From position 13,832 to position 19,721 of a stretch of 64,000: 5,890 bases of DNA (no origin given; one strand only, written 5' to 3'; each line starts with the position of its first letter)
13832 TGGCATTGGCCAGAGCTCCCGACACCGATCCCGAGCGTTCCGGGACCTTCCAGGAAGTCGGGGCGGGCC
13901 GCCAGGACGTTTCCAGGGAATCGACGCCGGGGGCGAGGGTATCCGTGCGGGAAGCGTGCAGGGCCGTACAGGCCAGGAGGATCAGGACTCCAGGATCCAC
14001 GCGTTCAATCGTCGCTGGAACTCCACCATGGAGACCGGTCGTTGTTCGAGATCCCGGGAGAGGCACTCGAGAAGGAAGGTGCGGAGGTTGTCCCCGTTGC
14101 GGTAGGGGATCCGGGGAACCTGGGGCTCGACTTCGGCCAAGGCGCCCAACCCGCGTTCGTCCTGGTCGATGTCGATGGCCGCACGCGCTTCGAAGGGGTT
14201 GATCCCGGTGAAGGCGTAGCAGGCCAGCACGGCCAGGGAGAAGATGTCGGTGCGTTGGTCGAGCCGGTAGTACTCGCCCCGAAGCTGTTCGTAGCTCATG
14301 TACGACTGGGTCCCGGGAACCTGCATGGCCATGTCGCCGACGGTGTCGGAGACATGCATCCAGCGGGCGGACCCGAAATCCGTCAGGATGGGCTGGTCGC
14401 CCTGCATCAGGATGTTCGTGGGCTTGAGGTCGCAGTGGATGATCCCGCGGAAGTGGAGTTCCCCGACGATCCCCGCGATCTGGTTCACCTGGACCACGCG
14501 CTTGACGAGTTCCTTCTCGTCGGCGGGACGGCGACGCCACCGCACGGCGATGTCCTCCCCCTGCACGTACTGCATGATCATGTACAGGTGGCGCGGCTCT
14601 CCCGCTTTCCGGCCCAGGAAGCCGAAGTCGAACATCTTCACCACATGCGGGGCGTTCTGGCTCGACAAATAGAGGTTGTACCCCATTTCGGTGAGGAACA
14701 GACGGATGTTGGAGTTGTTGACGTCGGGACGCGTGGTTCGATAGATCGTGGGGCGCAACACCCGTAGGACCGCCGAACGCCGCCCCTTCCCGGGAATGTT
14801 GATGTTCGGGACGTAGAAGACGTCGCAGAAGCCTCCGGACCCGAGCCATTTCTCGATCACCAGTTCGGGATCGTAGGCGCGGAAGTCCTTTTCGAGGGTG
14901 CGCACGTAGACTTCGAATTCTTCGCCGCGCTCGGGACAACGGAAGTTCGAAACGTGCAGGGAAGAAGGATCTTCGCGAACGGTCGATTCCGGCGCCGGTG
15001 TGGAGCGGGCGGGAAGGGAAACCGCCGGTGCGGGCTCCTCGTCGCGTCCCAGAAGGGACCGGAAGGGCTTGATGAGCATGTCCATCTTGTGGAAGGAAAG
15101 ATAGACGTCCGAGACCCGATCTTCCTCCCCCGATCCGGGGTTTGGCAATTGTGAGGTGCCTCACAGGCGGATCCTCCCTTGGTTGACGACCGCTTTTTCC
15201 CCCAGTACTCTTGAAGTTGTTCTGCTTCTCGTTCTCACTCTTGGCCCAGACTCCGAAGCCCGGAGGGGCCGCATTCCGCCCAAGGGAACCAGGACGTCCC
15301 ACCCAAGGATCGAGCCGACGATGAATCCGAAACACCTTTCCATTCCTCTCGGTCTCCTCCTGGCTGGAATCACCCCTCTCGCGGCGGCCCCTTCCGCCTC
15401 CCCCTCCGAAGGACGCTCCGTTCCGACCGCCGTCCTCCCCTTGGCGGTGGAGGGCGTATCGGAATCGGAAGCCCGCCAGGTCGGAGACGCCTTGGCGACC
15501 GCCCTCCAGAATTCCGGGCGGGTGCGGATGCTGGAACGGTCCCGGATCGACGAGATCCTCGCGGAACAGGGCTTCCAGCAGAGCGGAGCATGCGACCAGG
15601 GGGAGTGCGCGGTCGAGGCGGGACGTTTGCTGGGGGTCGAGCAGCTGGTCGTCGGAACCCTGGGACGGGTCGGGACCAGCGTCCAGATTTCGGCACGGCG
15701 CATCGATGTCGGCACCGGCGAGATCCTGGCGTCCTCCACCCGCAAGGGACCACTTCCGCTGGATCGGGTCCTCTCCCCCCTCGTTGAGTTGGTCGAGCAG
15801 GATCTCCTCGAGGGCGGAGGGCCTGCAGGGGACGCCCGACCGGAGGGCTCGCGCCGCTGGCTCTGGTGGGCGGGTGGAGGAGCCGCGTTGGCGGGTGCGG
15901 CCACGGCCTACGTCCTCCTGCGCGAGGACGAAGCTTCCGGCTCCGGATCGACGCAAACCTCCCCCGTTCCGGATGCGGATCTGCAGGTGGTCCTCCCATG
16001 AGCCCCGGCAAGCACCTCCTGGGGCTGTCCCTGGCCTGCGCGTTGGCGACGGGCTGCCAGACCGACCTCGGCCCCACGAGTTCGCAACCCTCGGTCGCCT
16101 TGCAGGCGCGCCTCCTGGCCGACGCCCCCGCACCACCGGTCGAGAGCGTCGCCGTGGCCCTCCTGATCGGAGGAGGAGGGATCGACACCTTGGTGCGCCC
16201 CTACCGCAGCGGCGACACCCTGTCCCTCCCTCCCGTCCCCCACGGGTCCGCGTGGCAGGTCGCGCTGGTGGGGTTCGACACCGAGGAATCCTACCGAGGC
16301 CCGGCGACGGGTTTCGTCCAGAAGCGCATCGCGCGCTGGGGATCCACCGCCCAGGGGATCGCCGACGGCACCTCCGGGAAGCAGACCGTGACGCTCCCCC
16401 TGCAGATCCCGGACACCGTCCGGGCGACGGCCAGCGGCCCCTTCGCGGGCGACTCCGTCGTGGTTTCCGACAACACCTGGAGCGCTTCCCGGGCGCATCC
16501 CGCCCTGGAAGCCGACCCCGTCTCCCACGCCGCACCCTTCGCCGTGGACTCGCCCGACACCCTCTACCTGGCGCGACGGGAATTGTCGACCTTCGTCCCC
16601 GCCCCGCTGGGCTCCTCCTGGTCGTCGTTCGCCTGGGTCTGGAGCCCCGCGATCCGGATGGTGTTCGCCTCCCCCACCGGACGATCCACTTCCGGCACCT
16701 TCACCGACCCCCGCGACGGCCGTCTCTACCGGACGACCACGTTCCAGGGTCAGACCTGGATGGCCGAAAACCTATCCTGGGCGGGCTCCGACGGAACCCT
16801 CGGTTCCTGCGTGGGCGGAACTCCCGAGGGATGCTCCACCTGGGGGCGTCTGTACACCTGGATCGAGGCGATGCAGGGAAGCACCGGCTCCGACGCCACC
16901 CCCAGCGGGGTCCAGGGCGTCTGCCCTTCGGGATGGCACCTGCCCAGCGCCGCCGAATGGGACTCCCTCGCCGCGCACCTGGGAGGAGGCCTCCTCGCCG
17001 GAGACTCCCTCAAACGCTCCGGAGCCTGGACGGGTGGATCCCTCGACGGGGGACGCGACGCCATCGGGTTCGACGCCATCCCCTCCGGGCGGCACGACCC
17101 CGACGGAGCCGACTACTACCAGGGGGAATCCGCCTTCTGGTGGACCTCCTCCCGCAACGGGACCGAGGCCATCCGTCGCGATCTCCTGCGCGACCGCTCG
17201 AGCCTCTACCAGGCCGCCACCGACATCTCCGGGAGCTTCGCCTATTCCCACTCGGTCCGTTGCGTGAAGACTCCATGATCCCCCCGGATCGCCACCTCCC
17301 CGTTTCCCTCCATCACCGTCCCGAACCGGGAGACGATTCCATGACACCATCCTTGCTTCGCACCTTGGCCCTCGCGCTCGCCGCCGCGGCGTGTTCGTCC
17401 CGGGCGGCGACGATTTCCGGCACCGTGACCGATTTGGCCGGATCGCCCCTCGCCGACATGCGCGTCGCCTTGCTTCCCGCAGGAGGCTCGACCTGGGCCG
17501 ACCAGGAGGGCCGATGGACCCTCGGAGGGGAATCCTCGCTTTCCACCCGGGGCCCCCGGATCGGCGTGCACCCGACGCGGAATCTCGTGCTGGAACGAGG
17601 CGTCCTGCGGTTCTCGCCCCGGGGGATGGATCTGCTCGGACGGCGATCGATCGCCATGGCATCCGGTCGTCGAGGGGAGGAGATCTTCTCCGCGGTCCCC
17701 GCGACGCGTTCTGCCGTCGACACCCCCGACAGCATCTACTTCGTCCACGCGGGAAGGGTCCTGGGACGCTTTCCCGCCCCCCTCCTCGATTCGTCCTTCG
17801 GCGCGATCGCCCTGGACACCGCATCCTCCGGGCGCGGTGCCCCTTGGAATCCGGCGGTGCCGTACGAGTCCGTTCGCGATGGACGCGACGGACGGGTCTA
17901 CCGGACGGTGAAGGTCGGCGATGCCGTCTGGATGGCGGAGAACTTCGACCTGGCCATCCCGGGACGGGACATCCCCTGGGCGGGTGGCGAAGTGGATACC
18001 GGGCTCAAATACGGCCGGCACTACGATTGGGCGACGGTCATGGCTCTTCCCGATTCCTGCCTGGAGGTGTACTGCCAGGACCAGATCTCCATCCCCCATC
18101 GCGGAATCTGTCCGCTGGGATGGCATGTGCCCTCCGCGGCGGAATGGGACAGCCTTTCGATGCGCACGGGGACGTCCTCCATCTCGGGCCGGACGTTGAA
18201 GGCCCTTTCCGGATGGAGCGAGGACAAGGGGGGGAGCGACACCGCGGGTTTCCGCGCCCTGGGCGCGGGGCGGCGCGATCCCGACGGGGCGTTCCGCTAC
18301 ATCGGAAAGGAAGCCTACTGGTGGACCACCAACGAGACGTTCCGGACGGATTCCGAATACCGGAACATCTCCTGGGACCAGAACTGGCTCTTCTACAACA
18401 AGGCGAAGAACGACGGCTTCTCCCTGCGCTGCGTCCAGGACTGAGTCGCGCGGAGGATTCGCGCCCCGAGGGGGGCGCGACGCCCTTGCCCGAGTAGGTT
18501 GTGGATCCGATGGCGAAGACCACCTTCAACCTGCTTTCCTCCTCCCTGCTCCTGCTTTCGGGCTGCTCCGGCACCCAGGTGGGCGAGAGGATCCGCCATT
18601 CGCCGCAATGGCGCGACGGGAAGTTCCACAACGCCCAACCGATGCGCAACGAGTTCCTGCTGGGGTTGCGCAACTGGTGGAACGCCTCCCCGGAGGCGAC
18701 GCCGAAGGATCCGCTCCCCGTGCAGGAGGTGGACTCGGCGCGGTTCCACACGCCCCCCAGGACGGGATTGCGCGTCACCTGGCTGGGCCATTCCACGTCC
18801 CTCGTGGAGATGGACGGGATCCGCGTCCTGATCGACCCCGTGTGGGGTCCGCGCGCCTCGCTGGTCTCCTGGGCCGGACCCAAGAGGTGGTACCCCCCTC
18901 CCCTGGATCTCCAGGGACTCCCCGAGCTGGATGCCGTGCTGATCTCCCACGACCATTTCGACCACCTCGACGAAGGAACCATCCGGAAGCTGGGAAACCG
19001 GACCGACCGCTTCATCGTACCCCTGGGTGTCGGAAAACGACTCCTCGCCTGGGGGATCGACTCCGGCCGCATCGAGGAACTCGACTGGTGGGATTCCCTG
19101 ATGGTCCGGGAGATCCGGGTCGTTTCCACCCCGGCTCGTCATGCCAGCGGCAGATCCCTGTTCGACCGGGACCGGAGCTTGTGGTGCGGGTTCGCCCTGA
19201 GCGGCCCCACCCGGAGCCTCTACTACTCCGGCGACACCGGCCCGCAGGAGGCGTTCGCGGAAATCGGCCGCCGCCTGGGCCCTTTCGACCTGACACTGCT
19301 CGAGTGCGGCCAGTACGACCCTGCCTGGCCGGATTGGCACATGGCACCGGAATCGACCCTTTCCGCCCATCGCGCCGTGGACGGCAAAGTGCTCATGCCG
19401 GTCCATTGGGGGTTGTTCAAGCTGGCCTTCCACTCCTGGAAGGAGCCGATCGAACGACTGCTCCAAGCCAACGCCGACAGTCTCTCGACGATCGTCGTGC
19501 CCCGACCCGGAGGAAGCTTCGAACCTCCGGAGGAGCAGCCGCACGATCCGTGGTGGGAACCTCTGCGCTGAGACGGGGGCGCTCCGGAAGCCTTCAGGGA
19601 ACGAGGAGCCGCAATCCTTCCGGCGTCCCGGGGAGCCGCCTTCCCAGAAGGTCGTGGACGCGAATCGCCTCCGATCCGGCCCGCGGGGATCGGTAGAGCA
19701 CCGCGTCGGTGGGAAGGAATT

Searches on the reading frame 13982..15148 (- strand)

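Call 17: search_protein_families(library=pfam, proteins=[window:13982-15148:-], max_evalue=0.0001)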
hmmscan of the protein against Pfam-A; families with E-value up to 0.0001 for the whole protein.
window:13982-15148:- (388 aa): 4 families
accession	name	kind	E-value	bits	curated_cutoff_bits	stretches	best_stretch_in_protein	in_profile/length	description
PF00069.31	Pkinase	-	2e-26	93.4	31.7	1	149-372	43-253/263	Protein kinase domain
PF07714.23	PK_Tyr_Ser-Thr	-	2e-11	44.1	23.1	1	138-371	35-249/258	Protein tyrosine and serine/threonine kinase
PF01636.29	APH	-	4.2e-06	27.1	23.2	0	234-266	168-202/239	Phosphotransferase enzyme family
PF03109.22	ABC1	-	4.7e-05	23.1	22.9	0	189-263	144-216/244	ABC1 atypical kinase-like domain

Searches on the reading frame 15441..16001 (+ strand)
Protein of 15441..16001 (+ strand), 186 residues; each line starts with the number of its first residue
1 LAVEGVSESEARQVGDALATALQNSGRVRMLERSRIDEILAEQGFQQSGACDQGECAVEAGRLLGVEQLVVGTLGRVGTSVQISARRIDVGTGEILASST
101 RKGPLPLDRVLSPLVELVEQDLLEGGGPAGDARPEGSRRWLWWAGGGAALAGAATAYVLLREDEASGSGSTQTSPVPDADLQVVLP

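Call 18: search_protein_families(library=pfam, proteins=[window:15441-16001:+], max_evalue=0.0001)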
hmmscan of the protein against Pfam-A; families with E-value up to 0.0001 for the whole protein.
window:15441-16001:+ (186 aa): 1 family
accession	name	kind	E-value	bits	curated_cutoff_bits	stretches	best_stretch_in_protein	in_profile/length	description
PF03783.19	CsgG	-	1.2e-10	41.5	20.8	1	10-74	36-98/210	Curli production assembly/transport component CsgG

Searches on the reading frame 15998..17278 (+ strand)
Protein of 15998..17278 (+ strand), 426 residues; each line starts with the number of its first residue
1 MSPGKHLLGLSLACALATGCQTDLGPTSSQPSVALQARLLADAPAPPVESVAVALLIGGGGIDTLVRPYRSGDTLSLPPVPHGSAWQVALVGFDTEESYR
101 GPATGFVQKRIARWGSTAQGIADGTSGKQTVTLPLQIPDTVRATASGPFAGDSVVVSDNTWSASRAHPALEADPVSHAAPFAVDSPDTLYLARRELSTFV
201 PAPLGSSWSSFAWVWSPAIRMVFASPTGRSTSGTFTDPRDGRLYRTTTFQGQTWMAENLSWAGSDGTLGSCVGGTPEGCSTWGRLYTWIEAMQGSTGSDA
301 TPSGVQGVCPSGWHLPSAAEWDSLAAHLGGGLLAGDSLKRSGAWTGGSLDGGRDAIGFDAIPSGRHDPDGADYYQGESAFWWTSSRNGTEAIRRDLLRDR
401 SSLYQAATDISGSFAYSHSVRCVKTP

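Call 18: search_protein_families(library=pfam, proteins=[window:15998-17278:+], max_evalue=0.0001)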
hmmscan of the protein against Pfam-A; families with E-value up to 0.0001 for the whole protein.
window:15998-17278:+ (426 aa): 1 family
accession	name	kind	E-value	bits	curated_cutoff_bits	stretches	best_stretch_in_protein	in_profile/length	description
PF09603.15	Fib_succ_major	-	2.6e-25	90.2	33.9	1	251-424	5-187/187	Fibrobacter succinogenes major domain (Fib_succ_major)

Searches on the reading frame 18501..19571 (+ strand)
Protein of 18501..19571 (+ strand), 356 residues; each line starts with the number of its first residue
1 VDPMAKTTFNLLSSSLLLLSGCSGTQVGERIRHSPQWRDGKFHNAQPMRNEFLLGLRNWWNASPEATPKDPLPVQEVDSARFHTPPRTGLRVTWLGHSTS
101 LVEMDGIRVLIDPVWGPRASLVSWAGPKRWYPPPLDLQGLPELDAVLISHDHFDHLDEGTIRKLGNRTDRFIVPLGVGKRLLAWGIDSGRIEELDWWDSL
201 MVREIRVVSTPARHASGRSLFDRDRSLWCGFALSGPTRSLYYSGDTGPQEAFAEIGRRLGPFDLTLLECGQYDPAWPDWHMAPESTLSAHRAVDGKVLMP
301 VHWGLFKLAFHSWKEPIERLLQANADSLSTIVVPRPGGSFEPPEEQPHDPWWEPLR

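Call 18: search_protein_families(library=pfam, proteins=[window:18501-19571:+], max_evalue=0.0001)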
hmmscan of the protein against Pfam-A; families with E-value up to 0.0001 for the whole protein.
window:18501-19571:+ (356 aa): 3 families
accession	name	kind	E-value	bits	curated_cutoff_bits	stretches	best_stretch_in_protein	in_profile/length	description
PF12706.13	Lactamase_B_2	-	1.6e-45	155.6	27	1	108-303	2-200/200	Beta-lactamase superfamily domain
PF13483.12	Lactamase_B_3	-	1.5e-14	54.7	24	1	91-302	1-160/160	Beta-lactamase superfamily domain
PF00753.33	Lactamase_B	-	4.9e-07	30.3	22.7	1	93-155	2-56/196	Metallo-beta-lactamase superfamily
